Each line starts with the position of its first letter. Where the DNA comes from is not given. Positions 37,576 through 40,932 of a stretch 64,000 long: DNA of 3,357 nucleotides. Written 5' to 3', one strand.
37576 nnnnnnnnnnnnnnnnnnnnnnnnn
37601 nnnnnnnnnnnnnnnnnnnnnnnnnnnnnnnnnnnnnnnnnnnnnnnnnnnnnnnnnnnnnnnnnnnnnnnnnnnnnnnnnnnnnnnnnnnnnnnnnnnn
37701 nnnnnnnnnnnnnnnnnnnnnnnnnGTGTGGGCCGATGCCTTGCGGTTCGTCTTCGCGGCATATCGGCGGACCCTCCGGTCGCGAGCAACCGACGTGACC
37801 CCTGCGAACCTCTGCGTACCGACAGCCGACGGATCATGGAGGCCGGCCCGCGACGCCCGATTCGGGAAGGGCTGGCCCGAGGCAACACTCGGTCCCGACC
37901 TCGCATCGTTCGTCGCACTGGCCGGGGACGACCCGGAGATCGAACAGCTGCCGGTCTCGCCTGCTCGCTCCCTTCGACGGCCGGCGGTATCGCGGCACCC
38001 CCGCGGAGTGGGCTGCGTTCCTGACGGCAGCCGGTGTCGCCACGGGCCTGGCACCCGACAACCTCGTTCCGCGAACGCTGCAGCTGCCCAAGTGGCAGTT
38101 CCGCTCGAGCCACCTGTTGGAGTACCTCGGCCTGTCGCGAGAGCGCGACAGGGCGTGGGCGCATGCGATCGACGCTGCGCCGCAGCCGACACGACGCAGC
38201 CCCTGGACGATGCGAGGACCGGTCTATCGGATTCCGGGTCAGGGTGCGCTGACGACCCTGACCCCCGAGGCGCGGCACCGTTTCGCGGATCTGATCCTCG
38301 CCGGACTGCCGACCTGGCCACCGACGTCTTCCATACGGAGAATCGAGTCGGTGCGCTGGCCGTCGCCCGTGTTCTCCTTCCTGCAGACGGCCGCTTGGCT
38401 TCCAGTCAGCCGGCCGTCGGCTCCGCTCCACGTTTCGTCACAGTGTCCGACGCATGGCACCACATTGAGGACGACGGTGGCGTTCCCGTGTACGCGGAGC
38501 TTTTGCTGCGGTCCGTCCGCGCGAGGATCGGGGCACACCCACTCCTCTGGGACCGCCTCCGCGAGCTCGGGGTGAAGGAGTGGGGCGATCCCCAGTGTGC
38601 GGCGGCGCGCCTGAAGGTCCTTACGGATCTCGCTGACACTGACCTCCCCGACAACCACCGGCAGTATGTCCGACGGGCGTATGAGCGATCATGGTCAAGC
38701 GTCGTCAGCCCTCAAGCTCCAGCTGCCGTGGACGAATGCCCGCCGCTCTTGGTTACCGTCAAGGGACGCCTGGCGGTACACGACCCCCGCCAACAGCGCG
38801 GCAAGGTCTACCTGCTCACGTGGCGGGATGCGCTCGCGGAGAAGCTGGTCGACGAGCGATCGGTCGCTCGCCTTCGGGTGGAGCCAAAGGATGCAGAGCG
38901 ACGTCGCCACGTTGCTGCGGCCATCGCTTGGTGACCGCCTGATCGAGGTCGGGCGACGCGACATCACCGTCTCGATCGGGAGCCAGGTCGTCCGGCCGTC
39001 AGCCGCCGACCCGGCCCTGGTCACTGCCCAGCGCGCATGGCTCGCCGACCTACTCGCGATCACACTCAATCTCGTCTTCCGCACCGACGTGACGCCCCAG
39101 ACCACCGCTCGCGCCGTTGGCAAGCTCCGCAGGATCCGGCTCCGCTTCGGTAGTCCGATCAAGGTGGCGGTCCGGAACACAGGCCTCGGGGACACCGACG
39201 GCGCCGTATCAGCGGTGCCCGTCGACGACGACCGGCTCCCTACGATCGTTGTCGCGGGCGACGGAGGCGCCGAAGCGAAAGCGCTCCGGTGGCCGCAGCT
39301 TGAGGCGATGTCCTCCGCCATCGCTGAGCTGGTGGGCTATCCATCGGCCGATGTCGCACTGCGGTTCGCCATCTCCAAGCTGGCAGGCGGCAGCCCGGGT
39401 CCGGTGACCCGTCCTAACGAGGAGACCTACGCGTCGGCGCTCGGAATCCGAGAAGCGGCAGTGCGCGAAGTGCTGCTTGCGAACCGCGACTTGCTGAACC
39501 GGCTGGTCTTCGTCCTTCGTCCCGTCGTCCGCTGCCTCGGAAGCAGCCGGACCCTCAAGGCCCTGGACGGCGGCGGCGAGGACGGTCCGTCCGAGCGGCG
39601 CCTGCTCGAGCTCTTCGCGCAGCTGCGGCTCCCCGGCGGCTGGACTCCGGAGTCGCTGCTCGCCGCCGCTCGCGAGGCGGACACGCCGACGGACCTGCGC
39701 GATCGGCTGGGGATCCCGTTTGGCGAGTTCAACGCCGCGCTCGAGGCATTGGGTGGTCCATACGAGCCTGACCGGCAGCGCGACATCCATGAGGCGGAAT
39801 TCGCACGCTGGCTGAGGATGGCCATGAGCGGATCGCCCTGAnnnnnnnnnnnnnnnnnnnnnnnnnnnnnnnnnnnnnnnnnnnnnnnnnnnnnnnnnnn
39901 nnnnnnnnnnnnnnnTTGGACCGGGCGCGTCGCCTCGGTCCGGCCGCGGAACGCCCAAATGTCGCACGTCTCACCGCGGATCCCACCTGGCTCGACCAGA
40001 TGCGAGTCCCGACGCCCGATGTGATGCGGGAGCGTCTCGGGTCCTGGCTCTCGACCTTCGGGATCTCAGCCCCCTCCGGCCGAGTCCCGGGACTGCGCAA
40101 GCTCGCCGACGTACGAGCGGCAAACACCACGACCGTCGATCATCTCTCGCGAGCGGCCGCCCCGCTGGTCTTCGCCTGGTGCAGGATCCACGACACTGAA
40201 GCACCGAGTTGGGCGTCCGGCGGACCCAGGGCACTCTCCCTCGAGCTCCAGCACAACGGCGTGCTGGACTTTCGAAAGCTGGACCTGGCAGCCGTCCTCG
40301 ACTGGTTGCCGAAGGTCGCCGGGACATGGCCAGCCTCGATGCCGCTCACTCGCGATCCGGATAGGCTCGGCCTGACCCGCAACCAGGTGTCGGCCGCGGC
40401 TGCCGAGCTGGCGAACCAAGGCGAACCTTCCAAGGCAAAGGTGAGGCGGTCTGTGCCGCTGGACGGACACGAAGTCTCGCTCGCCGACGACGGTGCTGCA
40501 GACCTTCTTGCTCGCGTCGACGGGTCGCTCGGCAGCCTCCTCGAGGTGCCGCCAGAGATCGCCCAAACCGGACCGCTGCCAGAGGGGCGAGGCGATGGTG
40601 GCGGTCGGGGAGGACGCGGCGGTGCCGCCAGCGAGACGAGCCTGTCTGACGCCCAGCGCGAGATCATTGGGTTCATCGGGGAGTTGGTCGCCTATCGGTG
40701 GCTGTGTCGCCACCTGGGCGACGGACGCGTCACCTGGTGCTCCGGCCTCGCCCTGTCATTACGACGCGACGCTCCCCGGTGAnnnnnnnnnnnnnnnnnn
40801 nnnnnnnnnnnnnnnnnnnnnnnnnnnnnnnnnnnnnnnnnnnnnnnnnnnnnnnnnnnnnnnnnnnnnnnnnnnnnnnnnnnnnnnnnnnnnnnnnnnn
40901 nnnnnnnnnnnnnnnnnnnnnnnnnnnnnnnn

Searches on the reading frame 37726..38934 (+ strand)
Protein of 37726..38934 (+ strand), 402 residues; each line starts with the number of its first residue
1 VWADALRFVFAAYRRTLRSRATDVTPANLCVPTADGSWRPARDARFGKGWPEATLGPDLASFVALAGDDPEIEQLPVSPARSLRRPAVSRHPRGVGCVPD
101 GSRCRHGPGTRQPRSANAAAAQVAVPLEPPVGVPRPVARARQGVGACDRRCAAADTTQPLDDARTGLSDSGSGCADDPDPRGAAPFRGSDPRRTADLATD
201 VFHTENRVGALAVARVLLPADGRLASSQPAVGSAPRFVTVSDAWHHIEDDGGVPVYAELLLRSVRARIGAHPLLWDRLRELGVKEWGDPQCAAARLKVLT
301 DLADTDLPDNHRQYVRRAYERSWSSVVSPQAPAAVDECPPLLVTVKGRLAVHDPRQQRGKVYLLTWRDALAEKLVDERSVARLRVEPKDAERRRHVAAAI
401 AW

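Call 30: search_protein_families(library=pfam, proteins=[window:37726-38934:+], max_evalue=0.001)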
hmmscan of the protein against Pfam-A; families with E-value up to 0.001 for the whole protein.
window:37726-38934:+ (402 aa): 0 families

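Call 42: search_protein_families(library=padloc, proteins=[window:37726-38934:+], max_evalue=0.001)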
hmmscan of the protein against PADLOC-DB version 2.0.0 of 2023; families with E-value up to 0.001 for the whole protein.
window:37726-38934:+ (402 aa): 1 family
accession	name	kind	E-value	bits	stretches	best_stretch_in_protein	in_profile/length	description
PDLC03971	TmtA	-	7.7e-37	124.4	2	227-394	913-1079/1782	-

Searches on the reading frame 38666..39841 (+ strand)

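Call 30: search_protein_families(library=pfam, proteins=[window:38666-39841:+], max_evalue=0.001)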
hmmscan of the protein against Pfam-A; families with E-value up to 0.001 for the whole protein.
window:38666-39841:+ (391 aa): 0 families

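Call 42: search_protein_families(library=padloc, proteins=[window:38666-39841:+], max_evalue=0.001)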
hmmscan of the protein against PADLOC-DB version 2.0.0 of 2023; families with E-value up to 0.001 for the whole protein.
window:38666-39841:+ (391 aa): 1 family
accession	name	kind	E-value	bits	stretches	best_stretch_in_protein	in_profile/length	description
PDLC03971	TmtA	-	3.8e-49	165.2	1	77-384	1075-1379/1782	-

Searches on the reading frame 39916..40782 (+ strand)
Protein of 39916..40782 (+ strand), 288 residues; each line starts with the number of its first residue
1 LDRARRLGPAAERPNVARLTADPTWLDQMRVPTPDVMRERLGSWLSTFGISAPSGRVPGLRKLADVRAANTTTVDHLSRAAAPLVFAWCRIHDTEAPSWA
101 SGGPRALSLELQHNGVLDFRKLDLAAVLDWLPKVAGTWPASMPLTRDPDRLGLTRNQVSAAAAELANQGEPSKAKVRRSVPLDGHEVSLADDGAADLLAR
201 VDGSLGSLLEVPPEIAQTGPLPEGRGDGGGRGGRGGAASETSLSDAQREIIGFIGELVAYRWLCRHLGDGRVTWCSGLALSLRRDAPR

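Call 30: search_protein_families(library=pfam, proteins=[window:39916-40782:+], max_evalue=0.001)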
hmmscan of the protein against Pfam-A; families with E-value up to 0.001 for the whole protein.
window:39916-40782:+ (288 aa): 0 families

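Call 42: search_protein_families(library=padloc, proteins=[window:39916-40782:+], max_evalue=0.001)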
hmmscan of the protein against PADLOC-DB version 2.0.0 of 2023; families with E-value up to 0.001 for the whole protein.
window:39916-40782:+ (288 aa): 2 families
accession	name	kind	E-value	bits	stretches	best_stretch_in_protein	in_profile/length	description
PDLC03971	TmtA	-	6e-52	174.5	1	11-279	1408-1675/1782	-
PDLC03964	TmtA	-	0.00049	16.2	1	172-277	1347-1435/1538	-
